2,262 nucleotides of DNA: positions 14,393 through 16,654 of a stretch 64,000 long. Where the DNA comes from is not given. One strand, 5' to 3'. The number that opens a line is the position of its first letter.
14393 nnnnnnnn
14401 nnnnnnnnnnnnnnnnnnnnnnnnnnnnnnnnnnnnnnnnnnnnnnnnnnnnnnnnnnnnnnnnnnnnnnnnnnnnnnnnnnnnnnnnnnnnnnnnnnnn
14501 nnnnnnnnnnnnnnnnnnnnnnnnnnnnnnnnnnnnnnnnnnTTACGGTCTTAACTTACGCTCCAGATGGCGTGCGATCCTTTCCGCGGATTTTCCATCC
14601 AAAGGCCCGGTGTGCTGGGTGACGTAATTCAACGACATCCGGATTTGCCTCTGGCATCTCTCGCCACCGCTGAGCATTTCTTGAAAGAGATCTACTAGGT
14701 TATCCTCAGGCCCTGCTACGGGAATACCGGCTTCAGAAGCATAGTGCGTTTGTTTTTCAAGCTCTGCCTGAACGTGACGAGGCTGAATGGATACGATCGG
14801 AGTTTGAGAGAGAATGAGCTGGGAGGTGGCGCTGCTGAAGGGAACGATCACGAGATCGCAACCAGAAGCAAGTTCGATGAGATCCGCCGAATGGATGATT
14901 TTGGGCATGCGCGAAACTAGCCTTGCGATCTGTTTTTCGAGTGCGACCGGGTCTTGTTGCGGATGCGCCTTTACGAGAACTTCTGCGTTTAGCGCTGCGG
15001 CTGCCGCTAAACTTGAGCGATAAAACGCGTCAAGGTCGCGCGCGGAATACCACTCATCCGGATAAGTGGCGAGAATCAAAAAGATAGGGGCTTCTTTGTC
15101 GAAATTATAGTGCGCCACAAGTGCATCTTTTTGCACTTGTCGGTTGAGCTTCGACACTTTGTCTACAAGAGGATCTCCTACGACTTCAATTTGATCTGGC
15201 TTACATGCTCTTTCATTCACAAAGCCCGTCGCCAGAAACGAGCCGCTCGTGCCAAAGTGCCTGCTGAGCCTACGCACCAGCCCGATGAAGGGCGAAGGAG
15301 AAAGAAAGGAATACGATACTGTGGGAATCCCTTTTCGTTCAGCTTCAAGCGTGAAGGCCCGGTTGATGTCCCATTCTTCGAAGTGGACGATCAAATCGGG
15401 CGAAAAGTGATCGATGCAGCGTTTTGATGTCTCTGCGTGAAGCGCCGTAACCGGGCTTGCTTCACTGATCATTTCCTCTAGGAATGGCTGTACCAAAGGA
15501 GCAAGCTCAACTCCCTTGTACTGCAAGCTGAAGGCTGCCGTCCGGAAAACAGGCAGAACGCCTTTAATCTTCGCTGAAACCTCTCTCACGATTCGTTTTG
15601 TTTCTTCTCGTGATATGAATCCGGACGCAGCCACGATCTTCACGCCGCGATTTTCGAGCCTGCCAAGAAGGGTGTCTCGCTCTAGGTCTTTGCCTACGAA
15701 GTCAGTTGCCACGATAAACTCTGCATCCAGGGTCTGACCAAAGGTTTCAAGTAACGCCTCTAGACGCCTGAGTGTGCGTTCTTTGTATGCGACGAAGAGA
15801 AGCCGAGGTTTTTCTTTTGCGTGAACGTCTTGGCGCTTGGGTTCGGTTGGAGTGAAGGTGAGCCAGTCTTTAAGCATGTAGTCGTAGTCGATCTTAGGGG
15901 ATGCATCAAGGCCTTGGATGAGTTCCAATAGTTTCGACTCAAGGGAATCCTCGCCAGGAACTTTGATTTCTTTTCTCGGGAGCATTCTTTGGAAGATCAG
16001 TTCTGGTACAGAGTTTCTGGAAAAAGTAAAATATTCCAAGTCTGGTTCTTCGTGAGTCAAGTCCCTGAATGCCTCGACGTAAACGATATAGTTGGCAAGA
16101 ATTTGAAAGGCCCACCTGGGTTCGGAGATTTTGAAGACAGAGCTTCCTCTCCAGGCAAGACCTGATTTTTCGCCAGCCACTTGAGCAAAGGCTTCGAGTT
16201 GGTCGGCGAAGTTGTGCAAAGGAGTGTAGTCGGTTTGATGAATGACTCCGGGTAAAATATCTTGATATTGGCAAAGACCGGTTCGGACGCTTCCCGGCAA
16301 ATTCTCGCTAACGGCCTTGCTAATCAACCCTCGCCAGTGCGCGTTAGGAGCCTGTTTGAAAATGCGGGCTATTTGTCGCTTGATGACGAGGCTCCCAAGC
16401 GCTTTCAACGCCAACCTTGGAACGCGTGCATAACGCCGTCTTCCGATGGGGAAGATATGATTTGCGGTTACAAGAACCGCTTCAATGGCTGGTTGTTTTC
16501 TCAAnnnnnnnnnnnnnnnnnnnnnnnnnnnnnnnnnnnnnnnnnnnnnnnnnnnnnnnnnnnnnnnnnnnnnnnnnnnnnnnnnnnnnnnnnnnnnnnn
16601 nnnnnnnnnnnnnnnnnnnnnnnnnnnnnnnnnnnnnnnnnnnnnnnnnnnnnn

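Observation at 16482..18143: A fused ABC exporter and a Wzy_C-domain protein with no Wzx or Wzz suggest an ABC-dependent lipid-linked glycan flip followed by an en bloc ligase/oligosaccharyltransferase-type transfer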

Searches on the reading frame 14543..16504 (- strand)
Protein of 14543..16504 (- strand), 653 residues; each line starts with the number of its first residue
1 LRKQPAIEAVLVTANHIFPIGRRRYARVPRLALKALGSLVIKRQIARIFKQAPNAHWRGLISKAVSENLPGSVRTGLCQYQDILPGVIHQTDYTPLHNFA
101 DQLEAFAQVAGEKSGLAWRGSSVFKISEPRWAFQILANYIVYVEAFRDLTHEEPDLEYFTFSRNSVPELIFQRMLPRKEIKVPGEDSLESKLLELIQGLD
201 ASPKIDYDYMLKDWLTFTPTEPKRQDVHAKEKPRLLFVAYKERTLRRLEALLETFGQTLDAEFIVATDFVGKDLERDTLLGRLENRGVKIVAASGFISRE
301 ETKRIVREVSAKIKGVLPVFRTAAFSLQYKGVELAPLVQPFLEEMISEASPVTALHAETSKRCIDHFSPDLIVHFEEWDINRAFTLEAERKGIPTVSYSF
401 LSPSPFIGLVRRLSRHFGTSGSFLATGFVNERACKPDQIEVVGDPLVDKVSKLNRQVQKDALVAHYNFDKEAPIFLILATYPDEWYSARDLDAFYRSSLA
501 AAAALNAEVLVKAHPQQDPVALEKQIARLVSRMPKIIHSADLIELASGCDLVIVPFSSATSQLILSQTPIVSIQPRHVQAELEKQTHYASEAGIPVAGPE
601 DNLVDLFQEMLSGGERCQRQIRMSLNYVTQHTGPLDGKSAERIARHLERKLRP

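Call 3: search_protein_families(library=pfam, proteins=[window:14543-16504:-])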
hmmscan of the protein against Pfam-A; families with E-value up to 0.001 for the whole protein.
window:14543-16504:- (653 aa): 0 families

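Call 10: search_protein_families(library=ncbifam, proteins=[window:14543-16504:-], max_evalue=0.01)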
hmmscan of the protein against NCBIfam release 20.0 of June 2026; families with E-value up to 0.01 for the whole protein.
window:14543-16504:- (653 aa): 1 family
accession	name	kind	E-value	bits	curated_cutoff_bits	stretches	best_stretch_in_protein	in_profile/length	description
NF046086.1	BFO_1060_trans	domain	0.00067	18.9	200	0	508-649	222-362/365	BFO_1060 family glycosyltransferase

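Call 11: search_protein_families(library=pfam, proteins=[window:14543-16504:-], max_evalue=10)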
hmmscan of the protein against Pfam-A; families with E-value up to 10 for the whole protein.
window:14543-16504:- (653 aa): 0 families

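Call 23: search_solved_structures(query=window:14543-16504:-, max_evalue=10)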
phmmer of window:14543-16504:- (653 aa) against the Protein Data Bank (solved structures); distinct sequences matched with E-value up to 10: 1.
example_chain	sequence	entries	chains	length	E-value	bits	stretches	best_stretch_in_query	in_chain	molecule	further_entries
4mca_A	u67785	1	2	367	0.21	13.1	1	259-319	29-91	Glycerol dehydrogenase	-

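Call 32: find_homologous_proteins(query=window:14543-16504:-, max_evalue=0.001)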
Query window:14543-16504:- (653 aa): 1 proteins with E <= 0.001 among 8000 candidates.
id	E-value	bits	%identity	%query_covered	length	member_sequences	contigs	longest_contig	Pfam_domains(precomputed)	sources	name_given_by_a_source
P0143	0.0e+0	1464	100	100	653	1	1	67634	-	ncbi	ncbi:MAG: hypothetical protein AB1540_00865 [Bdellovibrionota bacterium]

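Call 36: find_related_loci(query=A2, collection=genome_contigs, flank=10000)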
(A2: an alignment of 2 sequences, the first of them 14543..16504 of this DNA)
Query A2 (653 aa) in genome_contigs; peptide patterns used: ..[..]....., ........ (x = any residue, [..] = any of these).
69 stretches matched a pattern; 1 encode a relative of the query (tblastn E <= 1e-3); 1 distinct loci.
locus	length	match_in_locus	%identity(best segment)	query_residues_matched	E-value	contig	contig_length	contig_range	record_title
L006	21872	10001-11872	30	10-644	9e-91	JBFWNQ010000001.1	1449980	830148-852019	MAG: Bacteriovoracia bacterium isolate CA_2019_TPBF_116 NODE_15_length_1449980_cov_9.995961_TPBF, whole genome shotgun s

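Call 56: find_related_loci(query=A2, collection=metagenome_contigs, flank=10000)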
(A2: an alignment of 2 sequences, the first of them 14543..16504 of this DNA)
Query A2 (653 aa) in metagenome_contigs; peptide patterns used: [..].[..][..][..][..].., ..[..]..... (x = any residue, [..] = any of these).
330 stretches matched a pattern; 1 encode a relative of the query (tblastn E <= 1e-3); 1 distinct loci.
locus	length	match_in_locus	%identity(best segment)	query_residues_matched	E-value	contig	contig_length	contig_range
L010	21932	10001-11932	33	6-651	4e-113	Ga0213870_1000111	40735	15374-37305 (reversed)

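Call 66: search_solved_structures(query=A4, max_evalue=10, show_alignments=2)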
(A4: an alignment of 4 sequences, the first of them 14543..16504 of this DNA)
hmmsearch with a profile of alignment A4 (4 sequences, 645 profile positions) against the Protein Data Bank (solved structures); distinct sequences matched with E-value up to 10: 0.

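Call 88: search_protein_families(library=pfam, proteins=[L010:12965-14218:-, L010:11943-13049:-, L010:14257-15411:-, L010:15929-17065:+, L010:7166-8125:+], max_evalue=0.1)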
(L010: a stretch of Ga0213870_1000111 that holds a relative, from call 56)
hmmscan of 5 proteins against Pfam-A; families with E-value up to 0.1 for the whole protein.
L010:12965-14218:- (417 aa): 0 families

L010:11943-13049:- (368 aa): 0 families

L010:14257-15411:- (384 aa): 10 families
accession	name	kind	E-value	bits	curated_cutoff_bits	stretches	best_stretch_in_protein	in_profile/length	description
PF13635.12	DUF4143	-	2.9e-32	112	28.1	1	173-325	2-159/160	Domain of unknown function (DUF4143)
PF13173.12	AAA_14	-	2.2e-20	73.4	27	1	16-129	5-128/129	AAA domain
PF13401.12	AAA_22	-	0.0004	21.1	27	0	15-67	7-58/130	AAA domain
PF12775.13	AAA_7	-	0.0039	17.2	25.8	1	13-67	33-86/181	P-loop containing dynein motor region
PF01637.24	ATPase_2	-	0.01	16.1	33.2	0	5-38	12-45/225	ATPase domain predominantly from Archaea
PF13191.12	AAA_16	-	0.023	15.6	32.6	1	6-34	14-45/167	AAA ATPase domain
PF05673.19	DUF815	-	0.04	13.5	23.8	1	3-37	43-77/249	Protein of unknown function (DUF815)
PF25201.1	nSTAND6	-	0.05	14.1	27.7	0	11-79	15-83/148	Novel STAND NTPase 6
PF05496.18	RuvB_N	-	0.064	13.5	27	0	16-104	36-126/159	Holliday junction DNA helicase RuvB P-loop domain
PF02899.23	Phage_int_SAM_1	-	0.086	13.6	22.3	0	206-227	7-28/83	Phage integrase, N-terminal SAM-like domain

L010:15929-17065:+ (378 aa): 1 family
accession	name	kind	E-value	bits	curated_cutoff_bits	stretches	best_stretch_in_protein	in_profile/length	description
PF01699.29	Na_Ca_ex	-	2.8e-22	79.7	24.9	2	4-146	6-148/151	Sodium/calcium exchanger protein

L010:7166-8125:+ (319 aa): 1 family
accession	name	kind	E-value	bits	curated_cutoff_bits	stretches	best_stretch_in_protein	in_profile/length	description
PF02515.22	CoA_transf_3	-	5.6e-68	230.1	23.3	1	3-315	1-317/366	CoA-transferase family III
